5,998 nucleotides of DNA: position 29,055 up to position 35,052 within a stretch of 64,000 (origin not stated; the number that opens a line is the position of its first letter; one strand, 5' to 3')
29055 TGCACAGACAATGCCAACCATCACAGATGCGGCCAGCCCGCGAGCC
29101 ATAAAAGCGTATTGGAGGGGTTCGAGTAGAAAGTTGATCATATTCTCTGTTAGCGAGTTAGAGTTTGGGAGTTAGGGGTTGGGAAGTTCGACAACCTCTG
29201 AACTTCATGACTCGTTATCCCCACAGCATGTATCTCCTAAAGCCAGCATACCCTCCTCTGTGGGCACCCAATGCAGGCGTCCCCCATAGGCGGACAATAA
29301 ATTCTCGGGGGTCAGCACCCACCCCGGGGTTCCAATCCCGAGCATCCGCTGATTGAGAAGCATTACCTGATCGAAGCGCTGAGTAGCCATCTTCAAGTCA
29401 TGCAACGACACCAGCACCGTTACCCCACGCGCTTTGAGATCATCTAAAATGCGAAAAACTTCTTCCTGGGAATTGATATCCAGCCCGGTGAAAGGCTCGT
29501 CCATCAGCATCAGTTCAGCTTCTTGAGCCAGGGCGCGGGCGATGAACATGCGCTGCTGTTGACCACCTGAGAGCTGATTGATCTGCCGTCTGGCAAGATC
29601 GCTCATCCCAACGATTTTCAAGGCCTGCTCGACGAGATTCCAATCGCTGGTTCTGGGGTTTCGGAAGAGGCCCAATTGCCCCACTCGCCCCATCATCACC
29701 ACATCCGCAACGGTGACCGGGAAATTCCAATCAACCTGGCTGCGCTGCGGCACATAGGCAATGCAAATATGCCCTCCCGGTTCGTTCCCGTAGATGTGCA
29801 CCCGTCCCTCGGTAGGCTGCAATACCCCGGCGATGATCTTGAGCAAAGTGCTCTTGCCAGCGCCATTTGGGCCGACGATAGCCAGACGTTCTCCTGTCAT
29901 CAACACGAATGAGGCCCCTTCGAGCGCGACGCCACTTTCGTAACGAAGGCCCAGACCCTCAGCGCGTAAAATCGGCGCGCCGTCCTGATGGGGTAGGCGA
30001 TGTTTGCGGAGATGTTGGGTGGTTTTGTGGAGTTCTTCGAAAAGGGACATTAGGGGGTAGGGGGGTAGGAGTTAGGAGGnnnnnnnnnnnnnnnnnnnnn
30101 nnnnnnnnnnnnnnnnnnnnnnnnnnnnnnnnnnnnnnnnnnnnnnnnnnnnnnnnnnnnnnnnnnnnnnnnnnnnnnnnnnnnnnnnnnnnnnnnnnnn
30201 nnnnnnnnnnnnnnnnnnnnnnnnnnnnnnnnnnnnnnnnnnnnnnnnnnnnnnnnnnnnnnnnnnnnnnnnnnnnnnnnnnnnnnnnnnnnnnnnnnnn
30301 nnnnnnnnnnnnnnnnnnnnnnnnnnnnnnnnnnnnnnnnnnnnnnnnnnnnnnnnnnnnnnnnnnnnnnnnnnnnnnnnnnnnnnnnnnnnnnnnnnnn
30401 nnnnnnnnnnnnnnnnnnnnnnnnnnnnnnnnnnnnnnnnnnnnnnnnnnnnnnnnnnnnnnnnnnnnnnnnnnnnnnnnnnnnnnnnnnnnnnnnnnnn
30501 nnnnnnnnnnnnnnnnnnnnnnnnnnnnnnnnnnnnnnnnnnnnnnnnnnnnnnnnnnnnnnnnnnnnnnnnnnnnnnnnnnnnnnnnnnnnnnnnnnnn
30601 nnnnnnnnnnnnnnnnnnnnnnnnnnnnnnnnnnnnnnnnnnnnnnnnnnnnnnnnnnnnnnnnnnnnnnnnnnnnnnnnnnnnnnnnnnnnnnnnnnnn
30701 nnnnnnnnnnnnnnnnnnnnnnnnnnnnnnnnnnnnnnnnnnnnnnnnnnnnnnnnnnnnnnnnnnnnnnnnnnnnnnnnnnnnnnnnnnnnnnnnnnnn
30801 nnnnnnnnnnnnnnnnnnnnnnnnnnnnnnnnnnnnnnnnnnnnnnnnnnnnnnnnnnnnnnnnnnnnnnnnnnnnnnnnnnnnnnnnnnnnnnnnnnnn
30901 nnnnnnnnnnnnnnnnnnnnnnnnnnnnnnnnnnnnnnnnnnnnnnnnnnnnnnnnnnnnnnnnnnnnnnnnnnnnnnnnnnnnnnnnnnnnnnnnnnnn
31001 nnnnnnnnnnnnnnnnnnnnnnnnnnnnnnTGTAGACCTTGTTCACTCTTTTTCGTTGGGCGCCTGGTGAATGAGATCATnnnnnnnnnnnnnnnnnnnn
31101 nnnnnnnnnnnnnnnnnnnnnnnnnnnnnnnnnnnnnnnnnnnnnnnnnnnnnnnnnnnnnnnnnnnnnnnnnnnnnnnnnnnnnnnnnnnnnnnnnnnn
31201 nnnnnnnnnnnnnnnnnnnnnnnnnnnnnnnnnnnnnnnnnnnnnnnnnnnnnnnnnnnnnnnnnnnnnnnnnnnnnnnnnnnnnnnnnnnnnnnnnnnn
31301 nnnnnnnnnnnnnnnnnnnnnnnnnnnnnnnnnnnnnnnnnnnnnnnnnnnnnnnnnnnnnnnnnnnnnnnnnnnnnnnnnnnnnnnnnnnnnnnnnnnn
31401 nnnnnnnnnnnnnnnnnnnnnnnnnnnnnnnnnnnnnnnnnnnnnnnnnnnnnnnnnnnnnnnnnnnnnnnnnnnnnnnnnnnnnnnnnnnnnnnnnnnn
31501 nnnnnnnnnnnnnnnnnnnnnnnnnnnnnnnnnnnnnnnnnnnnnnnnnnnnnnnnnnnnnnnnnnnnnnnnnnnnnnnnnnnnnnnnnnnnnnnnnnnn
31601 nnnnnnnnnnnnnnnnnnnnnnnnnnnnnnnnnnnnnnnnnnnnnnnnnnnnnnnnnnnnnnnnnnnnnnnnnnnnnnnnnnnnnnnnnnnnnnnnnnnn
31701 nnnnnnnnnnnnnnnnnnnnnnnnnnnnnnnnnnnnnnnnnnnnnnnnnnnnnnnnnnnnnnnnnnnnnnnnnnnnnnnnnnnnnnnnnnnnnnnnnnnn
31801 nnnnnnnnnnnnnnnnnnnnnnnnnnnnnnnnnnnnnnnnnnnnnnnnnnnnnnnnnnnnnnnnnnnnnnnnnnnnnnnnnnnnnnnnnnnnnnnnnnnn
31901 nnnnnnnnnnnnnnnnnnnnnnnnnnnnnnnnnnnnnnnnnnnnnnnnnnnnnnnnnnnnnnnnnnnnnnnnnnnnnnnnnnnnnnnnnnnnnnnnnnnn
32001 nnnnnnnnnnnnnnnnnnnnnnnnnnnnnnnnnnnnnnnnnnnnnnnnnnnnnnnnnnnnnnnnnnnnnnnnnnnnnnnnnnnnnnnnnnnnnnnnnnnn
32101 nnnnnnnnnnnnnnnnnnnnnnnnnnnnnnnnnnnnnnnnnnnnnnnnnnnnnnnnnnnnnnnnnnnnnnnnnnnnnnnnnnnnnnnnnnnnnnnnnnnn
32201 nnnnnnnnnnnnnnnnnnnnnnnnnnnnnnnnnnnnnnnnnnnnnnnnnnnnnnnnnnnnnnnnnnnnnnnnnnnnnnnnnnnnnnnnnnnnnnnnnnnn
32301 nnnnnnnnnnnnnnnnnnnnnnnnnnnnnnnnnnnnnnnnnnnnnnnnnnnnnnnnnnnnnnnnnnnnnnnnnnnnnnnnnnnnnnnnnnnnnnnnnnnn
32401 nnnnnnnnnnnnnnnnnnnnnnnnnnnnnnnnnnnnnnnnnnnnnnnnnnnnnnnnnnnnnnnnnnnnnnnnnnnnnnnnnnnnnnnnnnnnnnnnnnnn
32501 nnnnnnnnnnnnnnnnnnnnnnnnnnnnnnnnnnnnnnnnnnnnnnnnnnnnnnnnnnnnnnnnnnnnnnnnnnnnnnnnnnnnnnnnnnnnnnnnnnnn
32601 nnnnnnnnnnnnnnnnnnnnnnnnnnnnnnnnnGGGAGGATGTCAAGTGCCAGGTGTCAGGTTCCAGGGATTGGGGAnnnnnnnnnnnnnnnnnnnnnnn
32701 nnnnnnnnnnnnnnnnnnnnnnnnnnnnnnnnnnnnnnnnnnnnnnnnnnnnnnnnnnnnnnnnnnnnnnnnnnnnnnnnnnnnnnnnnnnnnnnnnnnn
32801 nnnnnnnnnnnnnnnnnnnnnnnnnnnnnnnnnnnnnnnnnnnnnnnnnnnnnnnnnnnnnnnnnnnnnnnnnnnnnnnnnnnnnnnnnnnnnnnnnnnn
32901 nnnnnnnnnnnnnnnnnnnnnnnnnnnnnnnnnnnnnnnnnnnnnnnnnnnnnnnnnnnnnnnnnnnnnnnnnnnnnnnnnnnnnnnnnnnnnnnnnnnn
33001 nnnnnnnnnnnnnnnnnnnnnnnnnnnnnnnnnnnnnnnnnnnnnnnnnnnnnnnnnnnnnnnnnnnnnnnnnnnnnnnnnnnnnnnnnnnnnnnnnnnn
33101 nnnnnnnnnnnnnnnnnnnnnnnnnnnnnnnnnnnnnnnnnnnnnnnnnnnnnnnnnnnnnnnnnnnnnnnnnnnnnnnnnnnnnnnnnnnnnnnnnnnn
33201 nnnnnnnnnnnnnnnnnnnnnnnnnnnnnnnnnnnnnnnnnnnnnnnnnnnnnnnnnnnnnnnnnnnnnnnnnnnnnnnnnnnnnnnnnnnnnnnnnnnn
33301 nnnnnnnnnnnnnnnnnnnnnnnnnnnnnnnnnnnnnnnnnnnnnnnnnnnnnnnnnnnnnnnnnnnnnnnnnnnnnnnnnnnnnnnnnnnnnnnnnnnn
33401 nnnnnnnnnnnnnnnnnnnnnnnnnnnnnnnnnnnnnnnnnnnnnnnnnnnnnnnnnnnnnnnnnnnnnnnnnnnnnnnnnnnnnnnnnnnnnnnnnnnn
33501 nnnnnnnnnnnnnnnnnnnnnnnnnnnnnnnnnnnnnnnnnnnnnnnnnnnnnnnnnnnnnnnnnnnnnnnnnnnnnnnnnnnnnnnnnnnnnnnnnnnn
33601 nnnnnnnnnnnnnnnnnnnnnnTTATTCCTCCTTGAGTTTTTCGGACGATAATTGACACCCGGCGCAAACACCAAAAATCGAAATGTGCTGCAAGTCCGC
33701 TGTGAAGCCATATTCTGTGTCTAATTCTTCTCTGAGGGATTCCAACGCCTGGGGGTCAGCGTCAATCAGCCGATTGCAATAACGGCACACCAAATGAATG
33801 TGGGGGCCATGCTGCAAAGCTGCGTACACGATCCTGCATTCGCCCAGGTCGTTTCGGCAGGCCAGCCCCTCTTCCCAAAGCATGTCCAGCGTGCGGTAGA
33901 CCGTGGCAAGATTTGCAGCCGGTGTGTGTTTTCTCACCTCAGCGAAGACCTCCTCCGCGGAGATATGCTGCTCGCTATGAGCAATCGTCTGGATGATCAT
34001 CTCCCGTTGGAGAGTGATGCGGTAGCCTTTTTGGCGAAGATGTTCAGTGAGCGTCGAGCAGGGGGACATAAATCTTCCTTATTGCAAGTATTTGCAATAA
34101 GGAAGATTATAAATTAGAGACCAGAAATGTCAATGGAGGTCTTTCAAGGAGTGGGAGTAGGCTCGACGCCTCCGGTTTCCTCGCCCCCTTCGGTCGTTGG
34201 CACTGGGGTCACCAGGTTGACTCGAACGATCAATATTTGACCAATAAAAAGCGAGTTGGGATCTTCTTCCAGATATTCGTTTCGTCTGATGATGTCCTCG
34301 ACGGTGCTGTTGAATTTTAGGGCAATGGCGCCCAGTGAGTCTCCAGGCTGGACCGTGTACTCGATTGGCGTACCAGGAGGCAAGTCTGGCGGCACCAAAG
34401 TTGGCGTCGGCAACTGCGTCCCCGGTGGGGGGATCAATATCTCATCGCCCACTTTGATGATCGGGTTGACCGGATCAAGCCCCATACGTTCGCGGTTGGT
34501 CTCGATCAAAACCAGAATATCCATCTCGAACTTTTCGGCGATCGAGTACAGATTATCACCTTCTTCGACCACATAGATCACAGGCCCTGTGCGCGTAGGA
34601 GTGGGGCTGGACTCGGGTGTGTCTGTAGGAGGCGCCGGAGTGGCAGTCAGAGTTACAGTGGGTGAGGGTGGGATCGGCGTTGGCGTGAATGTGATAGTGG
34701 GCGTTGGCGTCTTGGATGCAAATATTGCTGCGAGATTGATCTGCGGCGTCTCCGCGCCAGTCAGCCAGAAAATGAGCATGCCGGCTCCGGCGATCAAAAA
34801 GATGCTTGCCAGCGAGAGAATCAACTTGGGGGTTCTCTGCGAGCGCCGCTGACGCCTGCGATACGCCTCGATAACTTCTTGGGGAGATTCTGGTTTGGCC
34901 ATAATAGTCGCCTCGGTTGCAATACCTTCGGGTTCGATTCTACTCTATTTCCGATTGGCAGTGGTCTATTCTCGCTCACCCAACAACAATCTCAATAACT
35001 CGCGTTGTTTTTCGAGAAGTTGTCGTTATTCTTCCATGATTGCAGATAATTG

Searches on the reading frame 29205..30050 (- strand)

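Call 73: search_protein_families(library=pfam, proteins=[window:29205-30050:-], max_evalue=0.0001)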
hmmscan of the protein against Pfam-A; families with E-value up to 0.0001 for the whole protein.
window:29205-30050:- (281 aa): 3 families
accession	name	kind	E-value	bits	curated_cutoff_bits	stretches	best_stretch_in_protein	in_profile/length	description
PF00005.33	ABC_tran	-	5.5e-31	108.4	25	1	43-187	1-136/137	ABC transporter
PF13304.12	AAA_21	-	8.6e-12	46.2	27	0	57-78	3-24/304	AAA domain, putative AbiEii toxin, Type IV TA system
PF02463.25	SMC_N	-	3.9e-05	23.6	40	0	56-77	27-48/220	RecF/RecN/SMC N terminal domain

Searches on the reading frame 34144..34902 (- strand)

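Call 73: search_protein_families(library=pfam, proteins=[window:34144-34902:-], max_evalue=0.0001)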
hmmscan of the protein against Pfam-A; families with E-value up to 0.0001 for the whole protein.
window:34144-34902:- (252 aa): 3 families
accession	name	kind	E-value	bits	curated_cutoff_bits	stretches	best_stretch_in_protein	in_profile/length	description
PF01476.26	LysM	-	4.2e-21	75.1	20.9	2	182-226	1-42/43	LysM domain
PF23473.1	LysM3_LYK4_5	-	9e-08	32.5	29.3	0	110-136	5-31/48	LYK4/5 LysM3 domain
PF23462.1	LysM3_NFP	-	9e-05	23.4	28.1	0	182-210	5-33/48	NFP LysM3 domain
